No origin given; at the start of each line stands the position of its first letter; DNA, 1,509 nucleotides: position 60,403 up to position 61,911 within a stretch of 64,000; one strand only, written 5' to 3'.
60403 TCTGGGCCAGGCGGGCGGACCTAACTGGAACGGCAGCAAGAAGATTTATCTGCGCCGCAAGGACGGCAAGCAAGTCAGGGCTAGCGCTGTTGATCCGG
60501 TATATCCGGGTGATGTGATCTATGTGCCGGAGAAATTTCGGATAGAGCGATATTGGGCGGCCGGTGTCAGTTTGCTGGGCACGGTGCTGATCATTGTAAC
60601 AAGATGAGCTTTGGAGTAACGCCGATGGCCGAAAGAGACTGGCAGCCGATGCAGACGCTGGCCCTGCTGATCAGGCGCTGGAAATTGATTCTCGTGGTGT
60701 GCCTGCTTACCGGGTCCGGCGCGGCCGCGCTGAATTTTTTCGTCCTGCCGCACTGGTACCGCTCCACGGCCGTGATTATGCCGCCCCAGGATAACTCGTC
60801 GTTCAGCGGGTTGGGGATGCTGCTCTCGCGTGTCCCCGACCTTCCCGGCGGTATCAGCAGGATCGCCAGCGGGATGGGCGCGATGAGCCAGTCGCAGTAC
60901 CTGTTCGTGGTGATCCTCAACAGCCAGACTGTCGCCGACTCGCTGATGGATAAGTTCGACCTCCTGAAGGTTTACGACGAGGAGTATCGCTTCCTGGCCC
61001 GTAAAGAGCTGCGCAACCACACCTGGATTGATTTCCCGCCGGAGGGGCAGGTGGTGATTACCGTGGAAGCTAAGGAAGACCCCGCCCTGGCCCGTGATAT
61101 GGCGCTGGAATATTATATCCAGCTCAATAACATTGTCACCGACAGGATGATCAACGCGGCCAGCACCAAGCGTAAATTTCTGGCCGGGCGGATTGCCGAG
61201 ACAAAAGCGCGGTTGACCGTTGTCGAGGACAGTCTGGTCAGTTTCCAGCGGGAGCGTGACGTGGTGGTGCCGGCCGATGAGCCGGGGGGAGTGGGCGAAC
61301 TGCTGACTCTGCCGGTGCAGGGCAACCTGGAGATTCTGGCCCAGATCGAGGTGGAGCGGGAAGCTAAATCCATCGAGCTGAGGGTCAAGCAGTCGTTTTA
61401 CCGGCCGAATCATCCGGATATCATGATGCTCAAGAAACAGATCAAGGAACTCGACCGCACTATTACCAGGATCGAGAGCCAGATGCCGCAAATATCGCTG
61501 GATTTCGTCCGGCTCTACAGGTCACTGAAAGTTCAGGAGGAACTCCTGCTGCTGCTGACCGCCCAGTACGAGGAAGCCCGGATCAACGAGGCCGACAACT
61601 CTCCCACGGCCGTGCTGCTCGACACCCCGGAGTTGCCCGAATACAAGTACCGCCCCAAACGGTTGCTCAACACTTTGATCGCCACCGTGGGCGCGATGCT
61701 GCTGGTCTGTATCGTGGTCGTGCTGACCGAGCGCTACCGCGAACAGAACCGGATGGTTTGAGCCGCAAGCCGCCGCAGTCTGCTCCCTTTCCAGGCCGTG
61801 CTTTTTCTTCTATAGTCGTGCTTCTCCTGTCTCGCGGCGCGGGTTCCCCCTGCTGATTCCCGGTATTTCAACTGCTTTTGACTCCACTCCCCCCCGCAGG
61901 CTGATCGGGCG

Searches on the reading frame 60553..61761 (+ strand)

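Call 61: search_protein_families(library=pfam, max_evalue=0.000001, proteins=[window:60553-61761:+])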
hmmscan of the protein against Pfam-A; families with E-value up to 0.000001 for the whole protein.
window:60553-61761:+ (402 aa): 1 family
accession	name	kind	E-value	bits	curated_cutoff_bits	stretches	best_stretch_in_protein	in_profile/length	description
PF02706.20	Wzz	-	2.8e-09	37.6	25.5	1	37-134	10-90/91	Chain length determinant protein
